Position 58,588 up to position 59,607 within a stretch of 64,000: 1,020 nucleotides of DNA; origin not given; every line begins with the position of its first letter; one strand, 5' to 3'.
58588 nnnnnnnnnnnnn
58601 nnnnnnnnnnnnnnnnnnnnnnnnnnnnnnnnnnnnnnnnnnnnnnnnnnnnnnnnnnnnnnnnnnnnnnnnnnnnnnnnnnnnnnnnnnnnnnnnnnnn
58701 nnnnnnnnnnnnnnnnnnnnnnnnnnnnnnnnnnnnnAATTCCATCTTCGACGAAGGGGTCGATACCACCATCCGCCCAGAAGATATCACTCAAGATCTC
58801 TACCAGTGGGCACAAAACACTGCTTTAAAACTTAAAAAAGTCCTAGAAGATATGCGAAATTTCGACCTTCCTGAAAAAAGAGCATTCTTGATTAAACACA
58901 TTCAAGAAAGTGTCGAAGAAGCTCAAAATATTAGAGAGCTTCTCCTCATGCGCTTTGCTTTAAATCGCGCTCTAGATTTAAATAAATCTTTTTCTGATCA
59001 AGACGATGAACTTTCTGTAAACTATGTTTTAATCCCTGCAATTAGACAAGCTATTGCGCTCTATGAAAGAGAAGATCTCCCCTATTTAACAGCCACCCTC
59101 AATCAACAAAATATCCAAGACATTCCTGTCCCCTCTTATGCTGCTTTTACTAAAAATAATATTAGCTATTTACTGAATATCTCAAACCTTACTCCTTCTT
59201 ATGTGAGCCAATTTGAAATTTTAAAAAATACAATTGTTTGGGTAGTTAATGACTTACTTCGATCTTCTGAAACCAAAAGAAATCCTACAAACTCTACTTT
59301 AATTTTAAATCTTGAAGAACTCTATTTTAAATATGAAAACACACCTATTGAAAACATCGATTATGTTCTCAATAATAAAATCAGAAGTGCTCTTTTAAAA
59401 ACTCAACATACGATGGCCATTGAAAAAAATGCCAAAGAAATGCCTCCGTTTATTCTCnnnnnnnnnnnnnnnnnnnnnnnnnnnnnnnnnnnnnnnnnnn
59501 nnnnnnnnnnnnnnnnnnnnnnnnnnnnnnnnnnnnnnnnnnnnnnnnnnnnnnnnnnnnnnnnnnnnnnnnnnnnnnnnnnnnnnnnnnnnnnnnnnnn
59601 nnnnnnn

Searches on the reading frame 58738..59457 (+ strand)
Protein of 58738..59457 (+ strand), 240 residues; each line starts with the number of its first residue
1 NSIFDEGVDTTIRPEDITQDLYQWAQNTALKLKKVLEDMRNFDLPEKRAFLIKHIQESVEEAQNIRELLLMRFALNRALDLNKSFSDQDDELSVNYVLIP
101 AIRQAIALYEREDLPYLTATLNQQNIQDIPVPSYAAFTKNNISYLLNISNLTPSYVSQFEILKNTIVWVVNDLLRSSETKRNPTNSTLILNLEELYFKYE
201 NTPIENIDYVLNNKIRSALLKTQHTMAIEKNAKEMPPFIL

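Call 43: find_related_loci(query=A2, collection=genome_contigs, flank=10000)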
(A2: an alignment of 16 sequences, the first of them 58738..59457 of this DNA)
Query A2 (240 aa) in genome_contigs; peptide patterns used: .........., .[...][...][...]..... (x = any residue, [..] = any of these).
17 stretches matched a pattern; 8 encode a relative of the query (tblastn E <= 1e-3); 7 distinct loci.
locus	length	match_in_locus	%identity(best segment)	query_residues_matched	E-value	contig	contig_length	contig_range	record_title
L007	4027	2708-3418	57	2-240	1e-84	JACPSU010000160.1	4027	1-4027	MAG: Deltaproteobacteria bacterium isolate NC_groundwater_714_Ag_S-0.2um_40_7 S36_SO-2_scaffold_436982, whole genome sho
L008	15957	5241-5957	53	2-240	7e-79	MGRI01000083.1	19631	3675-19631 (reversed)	MAG: Deltaproteobacteria bacterium RIFCSPHIGHO2_02_FULL_40_11 rifcsphigho2_02_scaffold_4527, whole genome shotgun sequen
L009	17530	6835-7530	54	2-236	2e-75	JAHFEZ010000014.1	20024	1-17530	MAG: Deltaproteobacteria bacterium isolate nzgw280 NODE_2598_length_20025_cov_4.245930, whole genome shotgun sequence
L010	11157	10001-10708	51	2-238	3e-74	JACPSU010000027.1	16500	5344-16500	MAG: Deltaproteobacteria bacterium isolate NC_groundwater_714_Ag_S-0.2um_40_7 S36_SO-2_scaffold_146040, whole genome sho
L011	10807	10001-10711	55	2-239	1e-73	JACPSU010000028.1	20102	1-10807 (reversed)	MAG: Deltaproteobacteria bacterium isolate NC_groundwater_714_Ag_S-0.2um_40_7 S36_SO-2_scaffold_146403, whole genome sho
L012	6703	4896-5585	40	2-231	3e-49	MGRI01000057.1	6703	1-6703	MAG: Deltaproteobacteria bacterium RIFCSPHIGHO2_02_FULL_40_11 rifcsphigho2_02_scaffold_28455, whole genome shotgun seque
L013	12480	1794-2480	35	6-237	4e-41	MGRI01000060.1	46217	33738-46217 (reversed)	MAG: Deltaproteobacteria bacterium RIFCSPHIGHO2_02_FULL_40_11 rifcsphigho2_02_scaffold_2959, whole genome shotgun sequen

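Call 87: predict_structure(alignment_id=A2)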
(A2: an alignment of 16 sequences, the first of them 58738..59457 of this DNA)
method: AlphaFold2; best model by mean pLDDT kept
length: 240 residues; sequences in the alignment: 16
mean_pLDDT: 89.7   pTM: 0.87
mean pLDDT of the five models: 89.7, 88.3, 87.3, 86.5, 86.1
residues with pLDDT >= 90: 170; 70-90: 56; 50-70: 6; < 50: 8
segments of 3 or more residues with pLDDT < 50: 5-9
pLDDT, mean of each block of 10 residues (from residue 1): 48 78 94 97 96 96 81 93 89 95 95 90 77 92 95 94 96 89 96 97 97 98 95 74
secondary structure, 60 per line:
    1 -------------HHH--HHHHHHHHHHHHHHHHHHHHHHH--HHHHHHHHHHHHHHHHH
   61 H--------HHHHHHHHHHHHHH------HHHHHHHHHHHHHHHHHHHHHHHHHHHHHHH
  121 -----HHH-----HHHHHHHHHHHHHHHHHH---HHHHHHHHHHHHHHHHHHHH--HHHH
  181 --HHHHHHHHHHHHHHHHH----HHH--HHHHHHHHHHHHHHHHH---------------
elements in order: H19-41 H44-61 H70-83 H90-120 H134-151 H155-174 H177-180 H183-199 H209-225

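Call 90: fold_search(model_id=the predicted structure, library=pdb)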
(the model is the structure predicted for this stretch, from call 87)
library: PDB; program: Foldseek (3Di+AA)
matches with E <= 10: 358; with E <= 0.001: 0
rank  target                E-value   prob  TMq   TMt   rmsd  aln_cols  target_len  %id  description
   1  8g9k_B                4.1e-01  0.57  0.33  0.38  11.0       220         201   14  Geometrically programmable nanomaterial construction using regularized protein building blocks (released 2024-03-13)
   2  5vju                  4.2e-01  0.15  0.16  0.19  21.7       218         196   15  De Novo Photosynthetic Reaction Center Protein Variant Equipped with His-Tyr H-bond, Heme B, and Cd(II) ions (released 2018-04-25)
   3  6ff6                  4.7e-01  0.30  0.25  0.27  19.6       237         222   11  Crystal structure of novel repeat protein BRIC1 (released 2018-09-05)
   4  8g9k_A                4.9e-01  0.63  0.35  0.41   9.4       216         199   12  Geometrically programmable nanomaterial construction using regularized protein building blocks (released 2024-03-13)
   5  8g9j                  6.2e-01  0.80  0.40  0.46   8.4       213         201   12  Geometrically programmable nanomaterial construction using regularized protein building blocks (released 2024-03-13)
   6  9dbf                  7.5e-01  0.23  0.26  0.22  11.9       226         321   12  Zn-Bound Structure of a Single-Chain Tet4 Variant with an L42W Mutation (released 2025-08-06)
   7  7udm_A                7.8e-01  0.11  0.17  0.15  23.0       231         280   12  Crystal structure of designed helical repeat protein RPB_PLP1_R6 in alternative conformation 1 (with peptide) (released 2023-03-22)
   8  9y0i_A                8.2e-01  0.28  0.24  0.31  15.3       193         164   12  Crystal structure of designed switching homodimer CSD20f3A (released 2025-09-10)
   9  4e17_A                8.2e-01  0.21  0.26  0.25  21.8       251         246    8  Alpha-E-catenin is an autoinhibited molecule that co-activates vinculin (released 2012-05-16)
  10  3s90_A                8.6e-01  0.18  0.23  0.23  22.1       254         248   10  Human vinculin head domain Vh1 (residues 1-252) in complex with murine talin (VBS33; residues 1512-1546) (released 2011-06-22)
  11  6twn_B                9.4e-01  0.09  0.17  0.14  21.2       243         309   10  Crystal structure of Talin1 R7R8 in complex with CDK1 (206-223) (released 2021-05-12)
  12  3s90_B                1.0e+00  0.18  0.25  0.24  21.7       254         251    9  Human vinculin head domain Vh1 (residues 1-252) in complex with murine talin (VBS33; residues 1512-1546) (released 2011-06-22)
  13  5vjs                  1.0e+00  0.11  0.17  0.19  21.4       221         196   17  De Novo Photosynthetic Reaction Center Protein Equipped with Heme B, a synthetic Zn porphyrin, and Zn(II) cations (released 2018-04-25)
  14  9iya_A                1.1e+00  0.15  0.23  0.16  19.6       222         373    8  Cryo-EM structure of GPR55-Fab-Nb-ONO-9710531 complex (released 2025-01-01)
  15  6z0c_D                1.3e+00  0.08  0.16  0.18  21.6       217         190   16  Structure of in silico modelled artificial Maquette-3 protein (released 2021-03-17)
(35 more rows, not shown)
